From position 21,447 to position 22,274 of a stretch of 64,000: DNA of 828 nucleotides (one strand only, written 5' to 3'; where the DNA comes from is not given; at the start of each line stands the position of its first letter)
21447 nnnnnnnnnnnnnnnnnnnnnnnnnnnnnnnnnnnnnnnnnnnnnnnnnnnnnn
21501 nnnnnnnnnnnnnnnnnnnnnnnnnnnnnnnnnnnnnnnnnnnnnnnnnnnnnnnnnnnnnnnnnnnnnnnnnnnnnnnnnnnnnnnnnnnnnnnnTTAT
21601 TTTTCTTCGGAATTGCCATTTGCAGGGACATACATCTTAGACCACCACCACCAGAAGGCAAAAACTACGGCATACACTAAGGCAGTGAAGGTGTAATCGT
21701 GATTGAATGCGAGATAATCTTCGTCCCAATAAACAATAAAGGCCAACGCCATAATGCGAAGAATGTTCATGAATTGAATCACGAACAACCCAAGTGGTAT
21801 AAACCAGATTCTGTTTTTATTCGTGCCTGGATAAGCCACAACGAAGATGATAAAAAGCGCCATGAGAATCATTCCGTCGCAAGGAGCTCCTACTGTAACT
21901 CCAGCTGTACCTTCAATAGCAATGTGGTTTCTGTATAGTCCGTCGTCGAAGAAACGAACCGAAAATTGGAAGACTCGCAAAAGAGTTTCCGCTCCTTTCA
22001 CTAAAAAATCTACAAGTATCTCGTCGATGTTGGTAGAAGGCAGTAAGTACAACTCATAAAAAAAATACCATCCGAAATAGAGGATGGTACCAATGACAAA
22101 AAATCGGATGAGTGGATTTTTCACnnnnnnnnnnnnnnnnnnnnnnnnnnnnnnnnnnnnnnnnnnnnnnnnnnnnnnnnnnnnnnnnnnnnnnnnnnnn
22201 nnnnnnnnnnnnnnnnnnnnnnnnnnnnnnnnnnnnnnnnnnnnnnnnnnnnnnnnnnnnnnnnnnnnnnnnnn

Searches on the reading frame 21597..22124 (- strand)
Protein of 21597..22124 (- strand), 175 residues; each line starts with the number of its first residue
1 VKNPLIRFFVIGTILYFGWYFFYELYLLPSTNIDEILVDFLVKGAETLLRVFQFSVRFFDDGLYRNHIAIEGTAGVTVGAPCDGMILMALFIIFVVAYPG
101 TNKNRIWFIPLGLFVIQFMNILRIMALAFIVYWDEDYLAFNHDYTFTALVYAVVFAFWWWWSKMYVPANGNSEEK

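Call 3: search_protein_families(library=ncbifam, proteins=[window:21597-22124:-], max_evalue=1)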
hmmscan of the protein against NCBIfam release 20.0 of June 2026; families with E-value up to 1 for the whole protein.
window:21597-22124:- (175 aa): 15 families
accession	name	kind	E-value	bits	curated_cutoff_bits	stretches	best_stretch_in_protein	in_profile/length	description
NF046081.1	exosort_XrtX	exception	1e-50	171.9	170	1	3-166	2-163/168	exosortase X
TIGR04128.1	exoso_Fjoh_1448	exception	1.6e-18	67.5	90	1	4-165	7-172/174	exosortase family protein XrtF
NF046083.1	exosort_XrtY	exception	3.1e-16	59.7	160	1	22-161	34-167/168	exosortase Y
TIGR04178.1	exo_archaeo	signature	4e-15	55.9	23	1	76-161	1-94/97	exosortase/archaeosortase family protein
TIGR04177.1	exosort_XrtH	exception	2.1e-13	50.6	86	1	7-163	2-153/158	exosortase H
TIGR04300.1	exosort_XrtM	exception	4.1e-08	33.8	125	1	64-163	44-145/150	exosortase family protein XrtM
TIGR04175.1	archaeo_artD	exception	7.6e-07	29.2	125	1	57-164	37-141/150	archaeosortase D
NF033505.2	paceosortase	exception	1.7e-06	28.3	80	1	33-161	16-144/167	pacearchaeosortase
TIGR04124.1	archaeo_artE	exception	3.7e-05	23.8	95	1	55-156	42-143/153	archaeosortase family protein ArtE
TIGR04125.1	exosort_PGF_TRM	exception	0.00012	21.6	75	1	10-128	86-196/271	archaeosortase A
TIGR02602.1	8TM_EpsH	subfamily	0.00033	20.3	105.55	1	39-164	115-239/241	exosortase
TIGR04144.1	archaeo_VPXXXP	exception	0.00058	19.8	150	1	59-163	46-152/156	archaeosortase B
TIGR04293.1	archaeo_artF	exception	0.002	18.2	150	1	14-155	11-149/166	archaeosortase family protein ArtF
TIGR03762.1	archaeo_artC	exception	0.0067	16.3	100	1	11-161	117-270/274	archaeosortase C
TIGR03110.1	exosort_Gpos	exception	0.0082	16.1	102.75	1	72-149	84-162/187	exosortase family protein XrtG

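Call 4: search_protein_families(library=pfam, proteins=[window:21597-22124:-], max_evalue=1)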
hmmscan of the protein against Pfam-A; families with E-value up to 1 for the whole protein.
window:21597-22124:- (175 aa): 1 family
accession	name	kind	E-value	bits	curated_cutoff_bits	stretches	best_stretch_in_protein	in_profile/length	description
PF09721.15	Exosortase_EpsH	-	1.7e-08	34.6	25.7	1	31-161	121-254/254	Transmembrane exosortase (Exosortase_EpsH)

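Call 11: find_related_loci(query=window:21597-22124:-, collection=genome_contigs, flank=6000)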
Query window:21597-22124:- (175 aa) in genome_contigs; peptide patterns used: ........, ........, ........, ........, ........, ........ (x = any residue, [..] = any of these).
141 stretches matched a pattern; 27 encode a relative of the query (tblastn E <= 1e-3); 26 distinct loci.
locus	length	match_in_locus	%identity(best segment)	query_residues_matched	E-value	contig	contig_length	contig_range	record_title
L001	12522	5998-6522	92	1-175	7e-108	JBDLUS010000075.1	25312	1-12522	MAG: Bacteroidota bacterium isolate littlewindriver_2019_sw_WHONDRS-S19S_0009_B_bin.53 scaffold_1746014, whole genome sh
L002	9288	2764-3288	91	1-175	2e-107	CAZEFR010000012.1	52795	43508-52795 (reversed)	MAG TPA_asm: uncultured Chryseobacterium sp. isolate SRP318679_co1_395 genome assembly, contig: NODE_951_length_52795_co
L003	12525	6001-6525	91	1-175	2e-107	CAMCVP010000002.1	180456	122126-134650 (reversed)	MAG: Chryseobacterium gleum isolate ME-21oct19-126 genome assembly, contig: ME-21oct19-C62, whole genome shotgun sequenc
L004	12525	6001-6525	91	1-175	3e-107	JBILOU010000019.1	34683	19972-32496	MAG: Flavobacteriales bacterium isolate ME2017-11-03_3300044655_group7_bin89 Rohwer_bin974_scaffold_508_c1, whole genome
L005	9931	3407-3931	91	1-175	4e-107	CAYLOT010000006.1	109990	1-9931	MAG TPA_asm: uncultured Chryseobacterium sp. isolate SRP278252_co3_60 genome assembly, contig: NODE_142_length_109990_co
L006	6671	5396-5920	90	1-175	2e-107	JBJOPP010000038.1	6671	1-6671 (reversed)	MAG: Bacteroidota bacterium isolate whiteclaycreek1_2019_sw_WHONDRS-S19S_0037_B_bin.30 scaffold_978744, whole genome sho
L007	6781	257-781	91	1-175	4e-107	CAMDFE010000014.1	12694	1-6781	MAG: Chryseobacterium gleum isolate MoH-02may19-143 genome assembly, contig: MoH-02may19-C9301, whole genome shotgun seq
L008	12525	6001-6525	91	1-175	4e-106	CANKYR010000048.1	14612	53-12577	MAG: Flavobacteriales bacterium isolate ZE-3nov15-71 genome assembly, contig: ZE-3nov15-C4481, whole genome shotgun sequ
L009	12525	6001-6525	90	1-175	7e-106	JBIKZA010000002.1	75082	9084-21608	MAG: Flavobacteriales bacterium isolate ME2015-10-22_3300042382_group6_bin55 Rohwer_bin969_scaffold_36_c1, whole genome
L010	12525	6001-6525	90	1-175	8e-106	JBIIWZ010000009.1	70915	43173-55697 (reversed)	MAG: Flavobacteriales bacterium isolate ME2005-05-25_3300042391_group2_bin67 Rohwer_bin964_scaffold_60_c1, whole genome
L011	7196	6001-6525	90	1-175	1e-105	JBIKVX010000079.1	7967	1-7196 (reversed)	MAG: Flavobacteriales bacterium isolate ME2015-09-01_3300035663_group6_bin176 Rohwer_bin968_scaffold_8160_c1, whole geno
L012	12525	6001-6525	90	1-175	1e-105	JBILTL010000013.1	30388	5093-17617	MAG: Flavobacteriales bacterium isolate ME2018-07-11_3300044614_group8_bin266 Rohwer_bin976_scaffold_868_c1, whole genom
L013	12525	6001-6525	90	1-175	7e-105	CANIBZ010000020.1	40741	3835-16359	MAG: Flavobacteriales bacterium isolate RE-9nov16-158 genome assembly, contig: RE-9nov16-C1528, whole genome shotgun seq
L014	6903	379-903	89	1-175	9e-105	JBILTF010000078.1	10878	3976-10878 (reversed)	MAG: Flavobacteriales bacterium isolate ME2018-07-11_3300044614_group8_bin120 Rohwer_bin975_scaffold_6019_c1, whole geno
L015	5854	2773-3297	89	1-175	1e-104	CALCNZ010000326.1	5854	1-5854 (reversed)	MAG TPA_asm: uncultured Flavobacteriales bacterium isolate SRR6231140_bin.40_CONCOCT_v1.1_MAG genome assembly, contig: E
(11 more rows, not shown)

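Call 53: find_homologous_proteins(query=window:21597-22124:-, max_evalue=0.001)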
Query window:21597-22124:- (175 aa): 41 proteins with E <= 0.001 among 148 candidates.
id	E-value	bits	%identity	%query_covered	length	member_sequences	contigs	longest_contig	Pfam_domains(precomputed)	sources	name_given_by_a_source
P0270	2.9e-103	362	90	100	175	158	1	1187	PF09721.16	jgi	jgi:exosortase family protein XrtF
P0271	3.1e-102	358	90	100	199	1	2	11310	PF09721.16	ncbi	-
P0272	4.1e-102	358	90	100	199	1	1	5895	PF09721.16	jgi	-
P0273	4.1e-102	358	90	100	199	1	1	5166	PF09721.16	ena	-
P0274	1.6e-101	356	89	100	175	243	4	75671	PF09721.16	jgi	jgi:exosortase/archaeosortase family protein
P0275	1.2e-96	340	84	100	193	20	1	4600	PF09721.16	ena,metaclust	metaclust:\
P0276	1.1e-91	324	80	100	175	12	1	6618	PF09721.16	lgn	-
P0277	7.3e-76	272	66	99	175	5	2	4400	PF09721.16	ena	-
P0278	2.4e-72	261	63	99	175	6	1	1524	PF09721.16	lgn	-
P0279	1.3e-71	258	67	93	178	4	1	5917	PF09721.16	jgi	jgi:exosortase family protein XrtF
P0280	1.3e-70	255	69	93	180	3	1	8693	PF09721.16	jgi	-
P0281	1.1e-69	252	68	93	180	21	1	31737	PF09721.16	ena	-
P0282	1.2e-69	252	63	100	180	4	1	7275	PF09721.16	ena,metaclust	metaclust:\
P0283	6.6e-68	246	67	93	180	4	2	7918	PF09721.16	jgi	jgi:exosortase family protein XrtF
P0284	1.7e-65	238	66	93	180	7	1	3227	PF09721.16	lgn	-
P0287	2.7e-49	186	45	99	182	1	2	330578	-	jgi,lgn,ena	jgi:exosortase family protein XrtF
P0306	1.4e-35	141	41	95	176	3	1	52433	-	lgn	-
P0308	7.5e-25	106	37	94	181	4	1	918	PF09721.16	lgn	-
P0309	2.0e-20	91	33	87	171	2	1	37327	PF09721.16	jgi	jgi:exosortase family protein XrtF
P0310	2.5e-18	85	32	87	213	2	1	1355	PF09721.16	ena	-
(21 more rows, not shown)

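Call 54: search_protein_families(library=ncbifam, proteins=[P0309, P0310, P0308, P0306, P0287], max_evalue=0.00001)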
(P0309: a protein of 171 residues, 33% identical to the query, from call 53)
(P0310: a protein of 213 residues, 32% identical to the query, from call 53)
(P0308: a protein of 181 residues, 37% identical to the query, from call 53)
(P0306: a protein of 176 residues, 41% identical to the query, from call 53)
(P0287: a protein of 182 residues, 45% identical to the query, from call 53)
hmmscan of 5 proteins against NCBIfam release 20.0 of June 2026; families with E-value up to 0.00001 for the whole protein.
P0309 (171 aa): 14 families
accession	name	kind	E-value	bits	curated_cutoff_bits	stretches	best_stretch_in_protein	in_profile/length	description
NF046081.1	exosort_XrtX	exception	5.7e-56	189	170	1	4-163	2-164/168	exosortase X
TIGR04128.1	exoso_Fjoh_1448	exception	1.3e-21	77.5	90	1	5-159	7-170/174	exosortase family protein XrtF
TIGR04178.1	exo_archaeo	signature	3.9e-18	65.6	23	1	72-158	1-94/97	exosortase/archaeosortase family protein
NF046083.1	exosort_XrtY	exception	1.2e-16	61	160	1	36-158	47-168/168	exosortase Y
TIGR04177.1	exosort_XrtH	exception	8.1e-16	58.4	86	1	21-163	15-157/158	exosortase H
TIGR02602.1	8TM_EpsH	subfamily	9.1e-10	38.4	105.55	1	8-156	79-236/241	exosortase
TIGR04300.1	exosort_XrtM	exception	6.1e-09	36.5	125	1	40-157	22-143/150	exosortase family protein XrtM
TIGR04144.1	archaeo_VPXXXP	exception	6.5e-09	35.9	150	1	40-158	31-150/156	archaeosortase B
NF033505.2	paceosortase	exception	7.3e-07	29.4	80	1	67-159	53-146/167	pacearchaeosortase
TIGR04124.1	archaeo_artE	exception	1.3e-06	28.5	95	1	49-158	41-148/153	archaeosortase family protein ArtE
NF033464.1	cyanoexo_CrtC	exception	1.6e-06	27.9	225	1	37-158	147-272/278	cyanoexosortase C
TIGR03762.1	archaeo_artC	exception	3.2e-06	27.2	100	1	5-158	109-271/274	archaeosortase C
TIGR04125.1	exosort_PGF_TRM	exception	3.9e-06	26.5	75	1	4-129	75-201/271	archaeosortase A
TIGR04175.1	archaeo_artD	exception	8.4e-06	25.8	125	0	64-159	48-140/150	archaeosortase D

P0310 (213 aa): 12 families
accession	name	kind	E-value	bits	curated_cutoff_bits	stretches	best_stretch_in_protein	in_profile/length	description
NF046081.1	exosort_XrtX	exception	1.2e-55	187.9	170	1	4-162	2-163/168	exosortase X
TIGR04128.1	exoso_Fjoh_1448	exception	8.8e-22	78.1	90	1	5-160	7-171/174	exosortase family protein XrtF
TIGR04178.1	exo_archaeo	signature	3.2e-16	59.4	23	1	72-158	1-94/97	exosortase/archaeosortase family protein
TIGR04177.1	exosort_XrtH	exception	9.1e-16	58.2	86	1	13-162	6-156/158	exosortase H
NF046083.1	exosort_XrtY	exception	2.3e-14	53.6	160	1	36-158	47-168/168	exosortase Y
TIGR04300.1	exosort_XrtM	exception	1.7e-09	38.3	125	1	27-162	9-144/150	exosortase family protein XrtM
TIGR04124.1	archaeo_artE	exception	9.1e-08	32.3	95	1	35-160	27-150/153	archaeosortase family protein ArtE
TIGR04144.1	archaeo_VPXXXP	exception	2.9e-07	30.6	150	1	47-158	38-150/156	archaeosortase B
NF033505.2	paceosortase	exception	1.3e-06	28.6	80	1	70-159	56-146/167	pacearchaeosortase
TIGR04175.1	archaeo_artD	exception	1.7e-06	28.1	125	1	39-159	24-140/150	archaeosortase D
NF033464.1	cyanoexo_CrtC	exception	2.1e-06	27.5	225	1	37-157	147-271/278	cyanoexosortase C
TIGR02602.1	8TM_EpsH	subfamily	2.5e-06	27.2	105.55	1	38-156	113-236/241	exosortase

P0308 (181 aa): 6 families
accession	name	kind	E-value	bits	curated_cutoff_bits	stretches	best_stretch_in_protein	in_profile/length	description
NF046081.1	exosort_XrtX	exception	3.2e-49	167.1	170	1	14-179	3-165/168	exosortase X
TIGR04128.1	exoso_Fjoh_1448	exception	1.8e-21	77.1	90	1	29-177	25-173/174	exosortase family protein XrtF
NF046083.1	exosort_XrtY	exception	6.6e-15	55.4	160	1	50-173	52-168/168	exosortase Y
TIGR04178.1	exo_archaeo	signature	4.4e-13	49.3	23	1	89-173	3-94/97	exosortase/archaeosortase family protein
TIGR04177.1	exosort_XrtH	exception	6.1e-13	49.1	86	1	81-178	60-157/158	exosortase H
TIGR04124.1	archaeo_artE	exception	3.7e-06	27.1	95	1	88-174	64-149/153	archaeosortase family protein ArtE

P0306 (176 aa): 9 families
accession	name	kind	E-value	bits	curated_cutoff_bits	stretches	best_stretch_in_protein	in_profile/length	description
NF046081.1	exosort_XrtX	exception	1.8e-48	164.6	170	1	7-173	2-164/168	exosortase X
TIGR04128.1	exoso_Fjoh_1448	exception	7.7e-22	78.3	90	1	4-172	3-173/174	exosortase family protein XrtF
TIGR04178.1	exo_archaeo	signature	1.2e-12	48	23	1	83-168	2-94/97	exosortase/archaeosortase family protein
NF046083.1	exosort_XrtY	exception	1.7e-11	44.3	160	1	26-168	34-168/168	exosortase Y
TIGR04177.1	exosort_XrtH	exception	4.6e-11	43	86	1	82-172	66-156/158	exosortase H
TIGR04124.1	archaeo_artE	exception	1.7e-07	31.4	95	1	71-170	53-150/153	archaeosortase family protein ArtE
NF033505.2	paceosortase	exception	2.2e-07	31.1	80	1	74-174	51-151/167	pacearchaeosortase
TIGR04175.1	archaeo_artD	exception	4e-07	30.2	125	1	76-170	49-141/150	archaeosortase D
TIGR04300.1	exosort_XrtM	exception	1.1e-06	29.2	125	1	72-167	44-143/150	exosortase family protein XrtM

P0287 (182 aa): 9 families
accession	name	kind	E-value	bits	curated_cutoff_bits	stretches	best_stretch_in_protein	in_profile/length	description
NF046081.1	exosort_XrtX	exception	3.6e-54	183.2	170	1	8-176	2-167/168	exosortase X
TIGR04128.1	exoso_Fjoh_1448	exception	3.5e-25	89.2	90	1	9-172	7-173/174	exosortase family protein XrtF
NF046083.1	exosort_XrtY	exception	1.5e-18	67.3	160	1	10-168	18-168/168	exosortase Y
TIGR04178.1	exo_archaeo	signature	5.8e-15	55.4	23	1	82-169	1-95/97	exosortase/archaeosortase family protein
TIGR04177.1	exosort_XrtH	exception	2.3e-12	47.2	86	1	81-170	65-154/158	exosortase H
TIGR04175.1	archaeo_artD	exception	1.3e-09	38.3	125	1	76-171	49-142/150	archaeosortase D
TIGR04300.1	exosort_XrtM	exception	5.1e-09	36.7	125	1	36-168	14-144/150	exosortase family protein XrtM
TIGR04124.1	archaeo_artE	exception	1e-06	28.9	95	1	54-169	34-149/153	archaeosortase family protein ArtE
TIGR04125.1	exosort_PGF_TRM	exception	1e-06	28.4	75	1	14-145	79-205/271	archaeosortase A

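Call 55: find_encoding_contigs(protein=P0309, flank=6000, max_places=1)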
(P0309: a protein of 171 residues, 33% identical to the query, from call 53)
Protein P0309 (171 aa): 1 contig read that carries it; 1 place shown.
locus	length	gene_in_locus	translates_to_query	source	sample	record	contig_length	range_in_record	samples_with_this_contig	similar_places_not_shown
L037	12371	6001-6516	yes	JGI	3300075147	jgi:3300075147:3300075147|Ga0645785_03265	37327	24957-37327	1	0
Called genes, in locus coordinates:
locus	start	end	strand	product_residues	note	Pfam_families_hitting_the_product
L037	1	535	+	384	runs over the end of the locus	PF01370:Epimerase, PF04321:RmlD_sub_bind (weak), PF16363:GDP_Man_Dehyd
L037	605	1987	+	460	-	PF03721:UDPG_MGDP_dh_N, PF00984:UDPG_MGDP_dh, PF03720:UDPG_MGDP_dh_C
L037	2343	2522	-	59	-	-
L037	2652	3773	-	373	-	PF00657:Lipase_GDSL (faint), PF13472:Lipase_GDSL_2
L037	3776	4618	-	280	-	PF00535:Glycos_transf_2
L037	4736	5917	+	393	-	PF13439:Glyco_transf_4, PF13579:Glyco_trans_4_4, PF00534:Glycos_transf_1 (weak), PF13692:Glyco_trans_1_4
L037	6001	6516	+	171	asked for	PF09721:Exosortase_EpsH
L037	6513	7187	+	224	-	-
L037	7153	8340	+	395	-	PF13472:Lipase_GDSL_2 (faint), PF16822:ALGX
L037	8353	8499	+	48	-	-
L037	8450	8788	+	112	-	-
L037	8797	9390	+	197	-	-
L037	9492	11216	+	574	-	PF14052:Caps_assemb_Wzi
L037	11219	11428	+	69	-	-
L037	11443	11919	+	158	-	-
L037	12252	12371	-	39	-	?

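Call 58: search_protein_families(library=padloc, proteins=[window:21597-22124:-], max_evalue=0.01)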
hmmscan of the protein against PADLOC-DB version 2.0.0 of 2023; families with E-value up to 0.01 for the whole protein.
window:21597-22124:- (175 aa): 0 families

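Call 60: search_solved_structures(query=window:21597-22124:-, max_evalue=1)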
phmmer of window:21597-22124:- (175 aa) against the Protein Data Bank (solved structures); distinct sequences matched with E-value up to 1: 1.
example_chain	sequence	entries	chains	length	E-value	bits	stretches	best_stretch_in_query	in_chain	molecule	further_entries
9mg8_A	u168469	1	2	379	0.46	13.5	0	33-73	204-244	b-iTHR-110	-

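Call 63: find_related_loci(query=A4, collection=metagenome_contigs, flank=6000)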
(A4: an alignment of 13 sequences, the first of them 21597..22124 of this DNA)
Query A4 (175 aa) in metagenome_contigs; peptide patterns used: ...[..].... (x = any residue, [..] = any of these).
483 stretches matched a pattern; 459 encode a relative of the query (tblastn E <= 1e-3); the best 80 are kept; 80 distinct loci.
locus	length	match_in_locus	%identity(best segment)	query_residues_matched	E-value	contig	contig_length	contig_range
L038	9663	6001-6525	91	1-175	5e-107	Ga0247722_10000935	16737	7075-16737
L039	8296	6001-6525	90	1-175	2e-106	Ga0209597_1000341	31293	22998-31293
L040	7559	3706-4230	90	1-175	2e-106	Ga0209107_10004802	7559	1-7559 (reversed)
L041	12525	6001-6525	91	1-175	2e-106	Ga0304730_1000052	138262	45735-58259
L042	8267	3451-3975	90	1-175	3e-106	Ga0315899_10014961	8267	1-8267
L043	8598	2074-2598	91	1-175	2e-106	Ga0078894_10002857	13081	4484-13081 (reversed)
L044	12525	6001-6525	90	1-175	3e-106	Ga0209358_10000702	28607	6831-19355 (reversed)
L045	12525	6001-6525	90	1-175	2e-105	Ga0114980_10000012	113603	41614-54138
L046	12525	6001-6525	90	1-175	2e-105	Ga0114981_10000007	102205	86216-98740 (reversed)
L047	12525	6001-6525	90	1-175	2e-105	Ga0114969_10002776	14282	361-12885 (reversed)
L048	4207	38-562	89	1-175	2e-104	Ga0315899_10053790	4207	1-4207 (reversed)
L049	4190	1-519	84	3-175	1e-99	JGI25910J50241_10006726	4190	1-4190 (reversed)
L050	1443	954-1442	90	1-163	6e-104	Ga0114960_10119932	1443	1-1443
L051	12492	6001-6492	66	1-164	9e-75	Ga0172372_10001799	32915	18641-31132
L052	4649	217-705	67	1-163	2e-74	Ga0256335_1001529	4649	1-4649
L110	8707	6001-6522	41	2-175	4e-45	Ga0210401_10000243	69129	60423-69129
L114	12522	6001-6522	41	2-175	7e-45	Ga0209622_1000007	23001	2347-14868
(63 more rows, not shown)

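Call 66: search_protein_families(library=ncbifam, proteins=[L114:5983-6528:+, L114:6512-6982:+, L110:6001-6522:+], max_evalue=0.00001)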
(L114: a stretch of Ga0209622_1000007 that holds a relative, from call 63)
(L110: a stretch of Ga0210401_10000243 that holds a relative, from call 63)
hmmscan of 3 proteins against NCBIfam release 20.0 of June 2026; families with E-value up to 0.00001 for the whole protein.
L114:5983-6528:+ (181 aa): 6 families
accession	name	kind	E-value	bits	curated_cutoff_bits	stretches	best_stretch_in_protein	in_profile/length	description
NF046081.1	exosort_XrtX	exception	3.7e-55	186.4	170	1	8-173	2-165/168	exosortase X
TIGR04128.1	exoso_Fjoh_1448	exception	1.8e-23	83.7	90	1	11-169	13-171/174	exosortase family protein XrtF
NF046083.1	exosort_XrtY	exception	9.1e-16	58.2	160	1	27-167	34-168/168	exosortase Y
TIGR04178.1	exo_archaeo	signature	1.7e-13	50.6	23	1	83-167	3-95/97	exosortase/archaeosortase family protein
TIGR04177.1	exosort_XrtH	exception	1.2e-10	41.6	86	1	12-170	2-155/158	exosortase H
TIGR04300.1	exosort_XrtM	exception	1.8e-07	31.7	125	1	85-171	59-148/150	exosortase family protein XrtM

L114:6512-6982:+ (156 aa): 1 family
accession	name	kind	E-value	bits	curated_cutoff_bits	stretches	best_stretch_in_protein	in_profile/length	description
NF046082.1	assoc_w_XrtX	equivalog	3e-15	56.2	75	1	1-148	1-147/147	XrtX-associated membrane protein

L110:6001-6522:+ (174 aa): 5 families
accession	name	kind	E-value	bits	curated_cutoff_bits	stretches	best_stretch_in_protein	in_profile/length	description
NF046081.1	exosort_XrtX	exception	9.9e-55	185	170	1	2-164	2-162/168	exosortase X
TIGR04128.1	exoso_Fjoh_1448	exception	2.5e-23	83.2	90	1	7-162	11-170/174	exosortase family protein XrtF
NF046083.1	exosort_XrtY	exception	3.5e-15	56.3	160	1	21-161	34-168/168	exosortase Y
TIGR04178.1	exo_archaeo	signature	2.5e-13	50.1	23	1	77-162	3-96/97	exosortase/archaeosortase family protein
TIGR04177.1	exosort_XrtH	exception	2.5e-10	40.6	86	1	6-164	2-155/158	exosortase H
